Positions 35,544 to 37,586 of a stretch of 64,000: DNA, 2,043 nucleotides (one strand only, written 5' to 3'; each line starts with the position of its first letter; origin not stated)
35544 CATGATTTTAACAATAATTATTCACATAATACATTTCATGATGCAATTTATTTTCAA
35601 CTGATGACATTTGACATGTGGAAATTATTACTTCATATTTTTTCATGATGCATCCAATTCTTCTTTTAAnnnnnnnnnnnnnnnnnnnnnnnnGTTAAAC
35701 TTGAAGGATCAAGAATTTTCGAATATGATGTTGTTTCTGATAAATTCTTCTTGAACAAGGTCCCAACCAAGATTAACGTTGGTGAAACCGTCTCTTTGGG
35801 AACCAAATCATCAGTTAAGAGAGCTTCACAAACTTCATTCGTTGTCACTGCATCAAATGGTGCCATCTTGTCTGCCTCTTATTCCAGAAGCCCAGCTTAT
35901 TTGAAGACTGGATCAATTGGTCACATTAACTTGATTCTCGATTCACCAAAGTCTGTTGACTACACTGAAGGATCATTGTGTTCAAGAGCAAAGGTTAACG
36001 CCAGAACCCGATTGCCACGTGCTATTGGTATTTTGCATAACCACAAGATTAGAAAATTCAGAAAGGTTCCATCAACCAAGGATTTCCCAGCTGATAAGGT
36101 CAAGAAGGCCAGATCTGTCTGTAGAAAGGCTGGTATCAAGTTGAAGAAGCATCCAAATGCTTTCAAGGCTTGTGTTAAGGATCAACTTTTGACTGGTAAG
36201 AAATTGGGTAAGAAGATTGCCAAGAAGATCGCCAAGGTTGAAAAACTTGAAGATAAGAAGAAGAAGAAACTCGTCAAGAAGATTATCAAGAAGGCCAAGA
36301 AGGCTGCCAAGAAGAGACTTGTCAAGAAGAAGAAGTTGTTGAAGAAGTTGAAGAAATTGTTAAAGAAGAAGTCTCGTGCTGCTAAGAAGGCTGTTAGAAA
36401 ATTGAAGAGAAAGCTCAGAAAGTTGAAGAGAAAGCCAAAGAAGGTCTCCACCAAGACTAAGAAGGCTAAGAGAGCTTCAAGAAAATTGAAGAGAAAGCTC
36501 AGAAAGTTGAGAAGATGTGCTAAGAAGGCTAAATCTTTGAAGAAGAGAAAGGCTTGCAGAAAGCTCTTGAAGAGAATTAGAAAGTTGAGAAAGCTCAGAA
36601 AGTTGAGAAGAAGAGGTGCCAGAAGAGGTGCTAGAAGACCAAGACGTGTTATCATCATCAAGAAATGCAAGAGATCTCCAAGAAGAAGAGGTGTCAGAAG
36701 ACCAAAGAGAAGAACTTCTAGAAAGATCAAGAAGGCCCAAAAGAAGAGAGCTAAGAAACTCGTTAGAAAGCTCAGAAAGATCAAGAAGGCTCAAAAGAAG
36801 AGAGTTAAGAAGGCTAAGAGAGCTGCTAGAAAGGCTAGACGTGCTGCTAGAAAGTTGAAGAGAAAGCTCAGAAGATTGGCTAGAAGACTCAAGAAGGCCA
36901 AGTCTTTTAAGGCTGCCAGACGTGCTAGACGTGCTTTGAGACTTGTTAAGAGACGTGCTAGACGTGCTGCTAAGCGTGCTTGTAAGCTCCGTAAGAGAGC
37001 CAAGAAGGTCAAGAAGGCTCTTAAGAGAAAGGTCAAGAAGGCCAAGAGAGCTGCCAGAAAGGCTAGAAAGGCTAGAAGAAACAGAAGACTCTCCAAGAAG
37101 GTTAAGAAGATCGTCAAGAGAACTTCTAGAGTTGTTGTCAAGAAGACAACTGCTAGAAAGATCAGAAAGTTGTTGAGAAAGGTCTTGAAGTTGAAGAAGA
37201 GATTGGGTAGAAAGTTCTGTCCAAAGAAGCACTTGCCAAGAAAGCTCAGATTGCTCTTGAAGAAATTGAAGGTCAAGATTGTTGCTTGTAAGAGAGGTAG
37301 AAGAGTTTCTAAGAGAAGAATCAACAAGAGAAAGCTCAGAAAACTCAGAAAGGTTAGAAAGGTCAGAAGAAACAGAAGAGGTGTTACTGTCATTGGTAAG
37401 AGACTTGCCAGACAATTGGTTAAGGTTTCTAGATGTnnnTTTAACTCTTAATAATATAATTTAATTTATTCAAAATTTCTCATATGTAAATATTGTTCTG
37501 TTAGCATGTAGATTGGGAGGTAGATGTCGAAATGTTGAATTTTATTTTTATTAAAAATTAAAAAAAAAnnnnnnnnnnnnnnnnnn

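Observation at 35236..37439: Secreted VWD-domain protein fused to a 420-residue polycationic Lys/Arg/Leu coiled-coil-like tail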

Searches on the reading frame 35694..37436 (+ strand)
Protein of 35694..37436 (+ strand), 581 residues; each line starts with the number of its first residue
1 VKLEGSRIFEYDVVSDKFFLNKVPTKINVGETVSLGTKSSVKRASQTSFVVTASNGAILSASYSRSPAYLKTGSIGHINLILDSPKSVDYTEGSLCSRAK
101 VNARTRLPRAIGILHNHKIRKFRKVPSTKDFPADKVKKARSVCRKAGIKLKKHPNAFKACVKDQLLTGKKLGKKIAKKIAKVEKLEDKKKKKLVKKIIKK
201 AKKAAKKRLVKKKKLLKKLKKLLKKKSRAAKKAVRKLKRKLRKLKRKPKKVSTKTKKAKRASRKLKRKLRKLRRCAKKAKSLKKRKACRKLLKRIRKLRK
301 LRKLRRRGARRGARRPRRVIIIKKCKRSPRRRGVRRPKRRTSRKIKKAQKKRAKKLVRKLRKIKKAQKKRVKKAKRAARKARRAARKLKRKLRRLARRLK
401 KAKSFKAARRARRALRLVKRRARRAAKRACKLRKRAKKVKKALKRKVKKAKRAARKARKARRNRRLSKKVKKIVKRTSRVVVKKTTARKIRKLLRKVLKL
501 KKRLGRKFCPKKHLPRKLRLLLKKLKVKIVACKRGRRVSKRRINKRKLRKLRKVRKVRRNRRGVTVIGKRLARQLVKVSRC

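Call 63: predict_structure(alignment_id=A6)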
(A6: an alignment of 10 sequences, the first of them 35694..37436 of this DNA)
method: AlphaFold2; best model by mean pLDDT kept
length: 581 residues; sequences in the alignment: 10
mean_pLDDT: 75.2   pTM: 0.32
mean pLDDT of the five models: 75.2, 70.7, 69.9, 69.6, 68.1
residues with pLDDT >= 90: 36; 70-90: 401; 50-70: 63; < 50: 81
segments of 3 or more residues with pLDDT < 50: 92-123, 316-319, 321-333, 533-544, 546-548, 550-564
pLDDT, mean of each block of 10 residues (from residue 1): 67 79 85 83 88 81 72 68 68 39 37 36 62 89 88 85 82 80 81 80 82 83 69 85 81 80 87 88 90 90 75 49 45 53 81 86 87 87 87 86 85 88 88 88 84 78 77 73 75 89 86 88 76 44 46 41 59 78 59
secondary structure, 60 per line:
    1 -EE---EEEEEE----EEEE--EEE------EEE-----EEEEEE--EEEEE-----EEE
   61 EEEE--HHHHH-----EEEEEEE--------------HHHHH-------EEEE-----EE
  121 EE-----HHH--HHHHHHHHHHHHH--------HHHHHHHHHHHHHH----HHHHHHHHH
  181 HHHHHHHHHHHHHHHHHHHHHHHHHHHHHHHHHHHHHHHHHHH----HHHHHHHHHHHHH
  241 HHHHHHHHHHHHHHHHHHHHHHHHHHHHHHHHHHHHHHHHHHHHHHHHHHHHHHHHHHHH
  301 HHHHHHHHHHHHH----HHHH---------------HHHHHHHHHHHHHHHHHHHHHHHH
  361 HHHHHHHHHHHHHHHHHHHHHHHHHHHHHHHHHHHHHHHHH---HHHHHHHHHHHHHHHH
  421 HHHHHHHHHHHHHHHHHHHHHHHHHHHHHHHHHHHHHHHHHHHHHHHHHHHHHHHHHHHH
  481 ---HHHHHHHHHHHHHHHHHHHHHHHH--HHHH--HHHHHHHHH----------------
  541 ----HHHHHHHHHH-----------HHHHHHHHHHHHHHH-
elements in order: E7-12 E17-20 E23-25 E32-34 E40-45 E48-52 E58-64 H67-71 E77-83 H98-102 E110-113 E119-122 H133-145 H154-167 H172-223 H228-313 H318-321 H337-401 H405-480 H484-507 H510-513 H516-524 H545-554 H566-580

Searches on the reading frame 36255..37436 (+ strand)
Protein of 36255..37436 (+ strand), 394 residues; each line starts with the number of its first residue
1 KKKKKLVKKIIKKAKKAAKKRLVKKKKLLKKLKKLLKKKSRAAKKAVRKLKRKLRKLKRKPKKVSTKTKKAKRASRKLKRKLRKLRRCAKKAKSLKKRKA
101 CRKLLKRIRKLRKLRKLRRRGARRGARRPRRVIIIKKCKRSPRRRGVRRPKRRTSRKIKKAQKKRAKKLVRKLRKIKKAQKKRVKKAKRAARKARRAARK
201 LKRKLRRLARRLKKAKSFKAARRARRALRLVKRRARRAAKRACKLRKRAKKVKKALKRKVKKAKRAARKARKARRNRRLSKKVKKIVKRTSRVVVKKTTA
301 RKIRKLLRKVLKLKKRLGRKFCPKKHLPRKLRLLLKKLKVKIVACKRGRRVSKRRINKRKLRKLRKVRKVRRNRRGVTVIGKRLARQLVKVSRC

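Call 5: search_protein_families(library=pfam, proteins=[window:36255-37436:+], max_evalue=1)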
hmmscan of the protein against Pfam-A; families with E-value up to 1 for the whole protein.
seq(394 aa): 1 family
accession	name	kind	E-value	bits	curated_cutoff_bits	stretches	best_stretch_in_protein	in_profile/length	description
PF09537.16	DUF2383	-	0.31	11.6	30.8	1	31-83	31-83/111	Domain of unknown function (DUF2383)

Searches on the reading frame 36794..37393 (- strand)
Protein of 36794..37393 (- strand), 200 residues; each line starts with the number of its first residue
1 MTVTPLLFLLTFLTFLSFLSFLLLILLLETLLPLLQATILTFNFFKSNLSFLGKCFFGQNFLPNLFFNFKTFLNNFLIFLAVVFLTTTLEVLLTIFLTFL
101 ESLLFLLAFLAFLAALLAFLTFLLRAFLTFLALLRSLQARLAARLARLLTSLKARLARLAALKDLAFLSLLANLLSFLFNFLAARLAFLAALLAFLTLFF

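Call 60: list_cluster_members(proteins=[window:36794-37393:-, window:33470-34756:-, window:37569-38495:+])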
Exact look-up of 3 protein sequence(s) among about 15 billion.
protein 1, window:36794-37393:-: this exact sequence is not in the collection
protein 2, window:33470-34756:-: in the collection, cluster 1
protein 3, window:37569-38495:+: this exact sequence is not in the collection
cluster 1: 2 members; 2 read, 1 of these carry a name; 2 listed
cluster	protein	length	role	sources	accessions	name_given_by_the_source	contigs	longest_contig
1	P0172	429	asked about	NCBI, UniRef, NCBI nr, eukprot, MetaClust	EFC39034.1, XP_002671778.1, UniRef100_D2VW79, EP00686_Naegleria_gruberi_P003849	predicted protein [Naegleria gruberi] | Predicted protein n=1 Tax=Naegleria gruberi TaxID=5762 RepID=D2VW79_NAEGR | uncharacterized protein NAEGRDRAFT_52747 [Naegleria gruberi]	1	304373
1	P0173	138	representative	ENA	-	-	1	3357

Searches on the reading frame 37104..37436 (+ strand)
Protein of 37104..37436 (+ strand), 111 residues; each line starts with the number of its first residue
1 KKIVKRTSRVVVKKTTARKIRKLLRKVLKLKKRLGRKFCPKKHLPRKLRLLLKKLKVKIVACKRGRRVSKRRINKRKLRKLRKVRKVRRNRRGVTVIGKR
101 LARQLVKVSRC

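Call 56: search_protein_families(library=pfam, alignment_id=A5, max_evalue=1)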
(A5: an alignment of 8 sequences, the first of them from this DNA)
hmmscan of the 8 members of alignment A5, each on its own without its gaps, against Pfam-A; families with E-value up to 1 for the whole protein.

A. member 1, seq(111 aa): 0 families

B. families by the number of members that match (of 8 scanned): 6 families
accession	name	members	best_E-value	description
PF00458.25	WHEP-TRS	1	0.0071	WHEP-TRS domain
PF06034.16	DUF919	1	0.054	Nucleopolyhedrovirus protein of unknown function (DUF919)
PF16873.10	AbiGii_2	1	0.062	Putative abortive phage resistance protein AbiGii toxin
PF20666.3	ZW10_C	1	0.14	Centromere/kinetochore protein zw10, C-terminal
PF14523.12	Syntaxin_2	1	0.15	Syntaxin-like protein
PF19320.4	GlfT2_domain3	1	0.28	Galactofuranosyltransferase-2, domain 3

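Call 57: search_solved_structures(query=A5, max_evalue=1)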
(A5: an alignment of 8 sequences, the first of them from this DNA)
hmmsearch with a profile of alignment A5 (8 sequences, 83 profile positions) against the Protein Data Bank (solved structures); distinct sequences matched with E-value up to 1: 6.
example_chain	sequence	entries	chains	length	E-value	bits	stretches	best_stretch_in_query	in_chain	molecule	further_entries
8c3w_A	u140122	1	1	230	0.41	13.9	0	12-32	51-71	dnHEM1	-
9raq_A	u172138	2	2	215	0.68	13.1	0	17-32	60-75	TRP_F43W/E39L | [(sulfaNHC)Au].TRP_F43W/E39L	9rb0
2rp4_A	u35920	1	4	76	0.9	12.7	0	2-30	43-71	Transcription factor p53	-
9h10_A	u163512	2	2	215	0.94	12.7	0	17-32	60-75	[(sulfaNHC)Au].TRP_18 | Tandem-repeat protein (TRP)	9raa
8s6p_A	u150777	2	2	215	0.94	12.7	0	17-32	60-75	TRP_18 F116W (R0) | TRP_18 F116W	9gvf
9rar_A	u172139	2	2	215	0.94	12.7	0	17-32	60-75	TRP_F43W | [(sulfaNHC)Au].TRP_F43W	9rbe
